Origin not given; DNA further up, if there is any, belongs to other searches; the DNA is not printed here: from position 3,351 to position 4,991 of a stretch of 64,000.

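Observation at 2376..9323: TRAP transporter genes split around a divergent GcvT-family / dimethylglycine-dehydrogenase-like pair: candidate methylated-amine uptake and demethylation module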

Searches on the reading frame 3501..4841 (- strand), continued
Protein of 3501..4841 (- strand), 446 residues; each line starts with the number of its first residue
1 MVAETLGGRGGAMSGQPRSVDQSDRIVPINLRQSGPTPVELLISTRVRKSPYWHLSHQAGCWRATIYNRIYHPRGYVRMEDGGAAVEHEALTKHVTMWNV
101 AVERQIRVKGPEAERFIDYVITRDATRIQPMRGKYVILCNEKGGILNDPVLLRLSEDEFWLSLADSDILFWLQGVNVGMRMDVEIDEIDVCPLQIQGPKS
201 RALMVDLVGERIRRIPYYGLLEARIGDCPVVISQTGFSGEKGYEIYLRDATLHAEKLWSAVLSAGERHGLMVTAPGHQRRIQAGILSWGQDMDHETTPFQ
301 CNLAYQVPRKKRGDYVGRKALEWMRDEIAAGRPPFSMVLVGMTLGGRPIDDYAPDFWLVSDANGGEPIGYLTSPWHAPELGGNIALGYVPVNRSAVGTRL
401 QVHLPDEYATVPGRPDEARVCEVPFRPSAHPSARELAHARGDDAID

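Call 16: find_related_loci(query=A1, collection=genome_contigs, flank=10000)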
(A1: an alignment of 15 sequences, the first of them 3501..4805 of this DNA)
Query A1 (434 aa) in genome_contigs; peptide patterns used: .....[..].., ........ (x = any residue, [..] = any of these).
600 stretches matched a pattern (row limit reached: there are more); 596 encode a relative of the query (tblastn E <= 1e-3); the best 80 are kept; 80 distinct loci.
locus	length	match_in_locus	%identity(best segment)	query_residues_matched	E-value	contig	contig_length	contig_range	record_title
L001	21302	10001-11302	95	1-434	0e+0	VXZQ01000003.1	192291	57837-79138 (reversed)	MAG: Holophagales bacterium isolate SB0670_bin_39 NODE_44_length_192291_cov_55.614047, whole genome shotgun sequence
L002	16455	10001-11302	88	1-434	0e+0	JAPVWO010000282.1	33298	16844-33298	MAG: Candidatus Multivorans thiocomprendens isolate r_rhhh15 Seq282, whole genome shotgun sequence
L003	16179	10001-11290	84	4-433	0e+0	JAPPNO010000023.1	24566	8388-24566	MAG: Gemmatimonadota bacterium isolate RHO3_bin_73 NODE_3497_length_24566_cov_29.778100, whole genome shotgun sequence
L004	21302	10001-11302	84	1-434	0e+0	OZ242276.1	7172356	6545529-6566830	MAG: Bryobacterales bacterium isolate 6a17fdd1-799e-4b89-b3db-5c5ff6fa14e9 genome assembly, chromosome: 1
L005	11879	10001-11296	84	1-432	0e+0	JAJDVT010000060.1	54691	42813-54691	MAG: Gemmatimonadetes bacterium isolate jk18x22bins.63 k141_421988, whole genome shotgun sequence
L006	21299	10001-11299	84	1-433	0e+0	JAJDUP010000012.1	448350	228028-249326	MAG: Gemmatimonadetes bacterium isolate jk18x1bzbins.83 k141_420385, whole genome shotgun sequence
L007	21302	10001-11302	83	1-434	0e+0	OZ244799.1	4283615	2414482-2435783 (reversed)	MAG: bacterium isolate fda9cd22-9c8c-44c4-8321-deb2e702e096 genome assembly, chromosome: 1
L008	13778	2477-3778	83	1-434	0e+0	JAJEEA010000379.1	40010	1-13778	MAG: Vicinamibacteria bacterium isolate p16x33bins.71 k141_857828, whole genome shotgun sequence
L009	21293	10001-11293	84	1-431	0e+0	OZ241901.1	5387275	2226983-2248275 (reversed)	MAG: Gammaproteobacteria bacterium isolate 65898e9d-28f9-48af-9959-824c109e8cbf genome assembly, chromosome: 1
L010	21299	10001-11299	84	1-433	0e+0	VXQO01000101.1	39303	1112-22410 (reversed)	MAG: Gemmatimonadetes bacterium isolate SB0664_bin_10 NODE_781_length_39303_cov_82.585202, whole genome shotgun sequence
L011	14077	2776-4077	83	1-434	0e+0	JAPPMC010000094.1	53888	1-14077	MAG: Bryobacterales bacterium isolate RHO3_bin_37 NODE_1375_length_53888_cov_29.692809, whole genome shotgun sequence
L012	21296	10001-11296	84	1-432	0e+0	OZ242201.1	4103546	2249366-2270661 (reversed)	MAG: Longimicrobiales bacterium isolate 71266a4e-d954-4cdc-a494-fc6a34cb9123 genome assembly, chromosome: 1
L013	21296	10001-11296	83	1-432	0e+0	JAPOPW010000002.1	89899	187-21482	MAG: Immundisolibacterales bacterium isolate APA_bin_69 c_000000595484, whole genome shotgun sequence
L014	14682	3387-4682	83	1-432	0e+0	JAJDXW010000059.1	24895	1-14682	MAG: Gammaproteobacteria bacterium isolate jk18x27bins.56 k141_1164246, whole genome shotgun sequence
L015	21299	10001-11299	84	1-433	0e+0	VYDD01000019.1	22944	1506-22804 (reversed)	MAG: Gammaproteobacteria bacterium isolate SB0675_bin_31 NODE_988_length_22944_cov_5.745729, whole genome shotgun sequen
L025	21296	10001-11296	82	1-432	0e+0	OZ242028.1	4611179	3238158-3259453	MAG: Longimicrobiales bacterium isolate 4ff28408-fd68-4aab-b988-5c1bd4018f56 genome assembly, chromosome: 1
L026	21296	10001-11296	82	1-432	0e+0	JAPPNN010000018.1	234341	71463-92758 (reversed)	MAG: Gemmatimonadota bacterium isolate RHO3_bin_72 NODE_82_length_234341_cov_512.894586, whole genome shotgun sequence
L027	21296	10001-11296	80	1-432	0e+0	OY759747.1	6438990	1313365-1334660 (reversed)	MAG: Spirochaetia bacterium isolate 029c9a96-c795-42b2-9c0d-59f5314b817a genome assembly, chromosome: 1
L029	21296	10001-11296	80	1-432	0e+0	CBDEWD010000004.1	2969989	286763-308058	MAG: Spirochaetia bacterium isolate c5f6e9bc-bcaa-411e-bf86-d1d97e606e4d genome assembly, contig: contig_4, whole genome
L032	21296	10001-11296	80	1-432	0e+0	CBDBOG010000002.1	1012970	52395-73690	MAG: Spirochaetia bacterium isolate 40739a5d-4c61-4e6f-ad63-b7fc718ca5ff genome assembly, contig: contig_2, whole genome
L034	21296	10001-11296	82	1-432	0e+0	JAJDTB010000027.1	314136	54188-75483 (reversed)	MAG: Gemmatimonadetes bacterium isolate jk18x11bins.40 k141_416441, whole genome shotgun sequence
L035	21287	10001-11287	82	4-432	0e+0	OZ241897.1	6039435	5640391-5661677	MAG: Acidobacteriota bacterium isolate 7b4b86e9-9a4d-44db-aaa0-056d26db6e00 genome assembly, chromosome: 1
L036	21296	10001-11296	81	1-432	0e+0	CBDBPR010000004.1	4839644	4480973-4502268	MAG: Longimicrobiales bacterium isolate 15bddbfb-3f49-4ba2-9727-ef350e1ccbcb genome assembly, contig: contig_4, whole ge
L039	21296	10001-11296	82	1-432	0e+0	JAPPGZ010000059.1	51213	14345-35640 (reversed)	MAG: Gemmatimonadota bacterium isolate RHO1_bin_69 NODE_1427_length_51213_cov_156.842605, whole genome shotgun sequence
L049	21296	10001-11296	74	1-432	0e+0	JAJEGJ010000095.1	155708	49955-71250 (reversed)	MAG: Alphaproteobacteria bacterium isolate p16x44bins.6 k141_536617, whole genome shotgun sequence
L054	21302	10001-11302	71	1-434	0e+0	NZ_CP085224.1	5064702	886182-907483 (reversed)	Caenispirillum salinarum strain ADH2-936 chromosome, complete genome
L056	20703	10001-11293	72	1-431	0e+0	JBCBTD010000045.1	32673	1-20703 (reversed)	MAG: Pseudomonadota bacterium isolate J06638_39 NODE_45_length_32673_cov_8.833967, whole genome shotgun sequence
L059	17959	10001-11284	72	4-431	0e+0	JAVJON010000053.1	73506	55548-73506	MAG: Sneathiellaceae bacterium isolate A1-SPW-23 k141_21486, whole genome shotgun sequence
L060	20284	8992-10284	71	4-434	0e+0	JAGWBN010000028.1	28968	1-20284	MAG: Pseudomonadales bacterium isolate 277c_34 scaffold_5232, whole genome shotgun sequence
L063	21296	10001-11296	69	1-432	0e+0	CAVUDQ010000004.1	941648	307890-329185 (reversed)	MAG: uncultured Actinomycetota bacterium isolate MFD02840.bin.1.302 genome assembly, contig: contig_32111, whole genome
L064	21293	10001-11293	71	4-434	0e+0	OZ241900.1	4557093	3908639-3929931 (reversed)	MAG: Candidatus Azotimanducaceae bacterium isolate 6709ce91-7ab9-400f-b60a-8ddaec63a3c8 genome assembly, chromosome: 1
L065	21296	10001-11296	70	4-434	0e+0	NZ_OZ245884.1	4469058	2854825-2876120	MAG: Marinobacter sp. isolate 40e4e481-aaa4-43ca-adba-667ab741076b chromosome 1, complete sequence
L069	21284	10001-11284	68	4-432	0e+0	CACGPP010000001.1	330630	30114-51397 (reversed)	uncultured Alphaproteobacteria bacterium isolate AG-910-G06 genome assembly, contig: AG-910-G06_NODE_1, whole genome sho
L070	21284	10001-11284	70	7-434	0e+0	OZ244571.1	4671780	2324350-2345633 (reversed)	MAG: Candidatus Azotimanducaceae bacterium isolate 6c18b654-ed48-41b2-8997-934890c086b4 genome assembly, chromosome: 1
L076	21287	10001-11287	72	4-431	0e+0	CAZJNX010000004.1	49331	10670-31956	MAG TPA_asm: uncultured Hyphomicrobiales bacterium isolate SRP141376_co5_361 genome assembly, contig: NODE_1551_length_4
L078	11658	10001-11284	68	4-432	0e+0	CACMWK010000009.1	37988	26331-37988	MAG: uncultured Alphaproteobacteria bacterium isolate AG-919-N08 genome assembly, contig: AG-919-N08_NODE_9, whole genom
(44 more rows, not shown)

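Call 20: search_protein_families(library=pfam, proteins=[L078:518-1348:+, L059:11330-12259:+, L027:9384-10004:+, L039:11411-12526:-, L049:11466-12716:+, L032:14055-15035:+, L060:7776-8810:+, L078:2980-5958:+, L054:12242-14218:+, L036:14934-16262:+], max_evalue=0.00001)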
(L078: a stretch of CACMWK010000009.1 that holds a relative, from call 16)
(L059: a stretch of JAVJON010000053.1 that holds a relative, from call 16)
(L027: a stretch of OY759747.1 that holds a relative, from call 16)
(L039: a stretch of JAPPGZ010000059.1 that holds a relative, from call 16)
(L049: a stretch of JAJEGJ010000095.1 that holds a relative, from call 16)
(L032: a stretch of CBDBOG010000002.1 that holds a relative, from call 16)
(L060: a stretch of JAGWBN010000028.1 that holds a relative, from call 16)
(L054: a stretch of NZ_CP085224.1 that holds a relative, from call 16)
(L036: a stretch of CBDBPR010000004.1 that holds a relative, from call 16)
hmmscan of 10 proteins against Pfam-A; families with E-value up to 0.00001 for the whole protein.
L078:518-1348:+ (276 aa): 0 families

L059:11330-12259:+ (309 aa): 0 families

L027:9384-10004:+ (206 aa): 1 family
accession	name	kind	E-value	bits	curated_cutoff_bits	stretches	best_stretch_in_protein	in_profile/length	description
PF01966.28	HD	-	5.5e-07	30.3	22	1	69-131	1-86/116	HD domain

L039:11411-12526:- (371 aa): 2 families
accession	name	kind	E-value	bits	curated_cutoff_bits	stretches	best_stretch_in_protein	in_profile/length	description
PF02668.22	TauD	-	1e-35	124.4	27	1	111-352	8-267/267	Taurine catabolism dioxygenase TauD, TfdA family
PF06155.17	GBBH-like_N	-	1.3e-12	48.7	22.8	1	8-88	3-77/85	Gamma-butyrobetaine hydroxylase-like, N-terminal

L049:11466-12716:+ (416 aa): 2 families
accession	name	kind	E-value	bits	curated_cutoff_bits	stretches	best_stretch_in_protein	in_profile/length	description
PF01266.30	DAO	-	3.9e-68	231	27.9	1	34-381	1-352/353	FAD dependent oxidoreductase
PF01946.23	Thi4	-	1.2e-06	28.4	26.2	1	33-73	18-57/235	Thi4 family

L032:14055-15035:+ (326 aa): 2 families
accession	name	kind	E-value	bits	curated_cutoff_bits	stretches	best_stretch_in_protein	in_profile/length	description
PF00005.33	ABC_tran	-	2.3e-24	87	25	1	41-184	2-136/137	ABC transporter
PF13304.12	AAA_21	-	1.2e-14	55.5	27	1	153-214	234-298/304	AAA domain, putative AbiEii toxin, Type IV TA system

L060:7776-8810:+ (344 aa): 3 families
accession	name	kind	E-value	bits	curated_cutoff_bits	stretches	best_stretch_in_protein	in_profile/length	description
PF12833.13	HTH_18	-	5e-21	75.2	33.6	1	262-339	1-78/80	Helix-turn-helix domain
PF01965.30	DJ-1_PfpI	-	1.9e-13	51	26.6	1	63-199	26-164/165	DJ-1/PfpI family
PF00165.29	HTH_AraC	-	2.9e-09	37.3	26.6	0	250-288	2-40/42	Bacterial regulatory helix-turn-helix proteins, AraC family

L078:2980-5958:+ (992 aa): 5 families
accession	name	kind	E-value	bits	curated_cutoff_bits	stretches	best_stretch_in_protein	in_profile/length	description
PF01571.26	GCV_T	-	1.6e-70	237.7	25.6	1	607-873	2-255/255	Aminomethyltransferase folate-binding domain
PF17806.6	SO_alpha_A3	-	1.1e-37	128.7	23.1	1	508-592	2-87/87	Sarcosine oxidase A3 domain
PF13510.11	Fer2_4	-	1.6e-23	83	22.8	1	16-99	2-81/82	2Fe-2S iron-sulfur cluster binding domain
PF08669.17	GCV_T_C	-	4.4e-13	49.4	25.9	1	898-984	1-80/80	Glycine cleavage T-protein C-terminal barrel domain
PF07992.20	Pyr_redox_2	-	1.3e-06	28.5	26.1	0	357-428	182-248/291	Pyridine nucleotide-disulphide oxidoreductase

L054:12242-14218:+ (658 aa): 1 family
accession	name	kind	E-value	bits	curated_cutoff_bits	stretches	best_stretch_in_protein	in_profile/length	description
PF01268.25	FTHFS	-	5.5e-251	834.1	27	1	105-657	2-554/556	Formate--tetrahydrofolate ligase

L036:14934-16262:+ (442 aa): 7 families
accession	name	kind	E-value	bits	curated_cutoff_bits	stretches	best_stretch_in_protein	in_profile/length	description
PF13424.12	TPR_12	-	4e-21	75.4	30.1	2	306-378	3-77/77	Tetratricopeptide repeat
PF13176.12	TPR_7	-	7e-09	35.5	27.9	0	351-377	4-30/36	Tetratricopeptide repeat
PF07719.23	TPR_2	-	3.7e-08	33.3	27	0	350-377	5-32/34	Tetratricopeptide repeat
PF13374.12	TPR_10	-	1.4e-07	31.7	27.5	0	346-379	2-35/42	Tetratricopeptide repeat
PF17874.7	TPR_MalT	-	1.8e-07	31.2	45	1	308-421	42-155/336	MalT-like TPR region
PF00515.34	TPR_1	-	3.5e-06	27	27.8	0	352-376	7-31/34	Tetratricopeptide repeat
PF13432.12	TPR_16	-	8e-06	26.6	32.7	0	312-374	3-59/65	Tetratricopeptide repeat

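Call 21: search_protein_families(library=pfam, proteins=[L032:8457-9272:-, L036:5546-7150:-, L054:2076-3302:-, L070:12028-13443:-, L027:8161-9336:+, L025:7195-9828:+, L035:11611-12729:+, L056:8797-9486:+, L003:5439-7508:-, L005:4658-5530:-], max_evalue=0.00001)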
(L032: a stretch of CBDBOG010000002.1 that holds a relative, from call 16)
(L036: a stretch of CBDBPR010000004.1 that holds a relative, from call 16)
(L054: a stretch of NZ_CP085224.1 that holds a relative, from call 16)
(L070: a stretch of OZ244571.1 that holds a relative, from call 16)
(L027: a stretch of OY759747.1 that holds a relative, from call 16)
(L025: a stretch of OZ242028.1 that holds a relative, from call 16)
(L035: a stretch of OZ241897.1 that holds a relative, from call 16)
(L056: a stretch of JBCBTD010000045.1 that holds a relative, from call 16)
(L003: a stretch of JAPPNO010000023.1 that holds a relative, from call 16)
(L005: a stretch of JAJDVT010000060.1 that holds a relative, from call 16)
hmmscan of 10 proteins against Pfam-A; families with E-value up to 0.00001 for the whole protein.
L032:8457-9272:- (271 aa): 0 families

L036:5546-7150:- (534 aa): 1 family
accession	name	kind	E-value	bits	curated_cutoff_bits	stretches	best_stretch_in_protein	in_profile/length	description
PF02028.23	BCCT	-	5.3e-170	566.5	27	1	25-527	4-484/485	BCCT, betaine/carnitine/choline family transporter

L054:2076-3302:- (408 aa): 0 families

L070:12028-13443:- (471 aa): 0 families

L027:8161-9336:+ (391 aa): 0 families

L025:7195-9828:+ (877 aa): 0 families

L035:11611-12729:+ (372 aa): 2 families
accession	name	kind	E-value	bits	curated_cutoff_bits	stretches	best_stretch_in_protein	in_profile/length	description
PF13378.12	MR_MLE_C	-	6.6e-40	137.6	29.4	1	144-357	3-219/219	Enolase C-terminal domain-like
PF02746.21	MR_MLE_N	-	3.6e-15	56.6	22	1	29-122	26-117/117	Mandelate racemase / muconate lactonizing enzyme, N-terminal domain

L056:8797-9486:+ (229 aa): 0 families

L003:5439-7508:- (689 aa): 2 families
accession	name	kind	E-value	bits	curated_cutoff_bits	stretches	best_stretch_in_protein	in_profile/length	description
PF00501.34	AMP-binding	-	7.9e-70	236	29.9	1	71-483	2-384/384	AMP-binding enzyme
PF23562.2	AMP-binding_C_3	-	3.7e-07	31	20.8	1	520-653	2-119/124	AMP-binding enzyme C-terminal domain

L005:4658-5530:- (290 aa): 1 family
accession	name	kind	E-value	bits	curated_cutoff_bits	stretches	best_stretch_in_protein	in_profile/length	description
PF02653.21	BPD_transp_2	-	1.6e-33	116.4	26.8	1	8-274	2-269/269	Branched-chain amino acid transport system / permease component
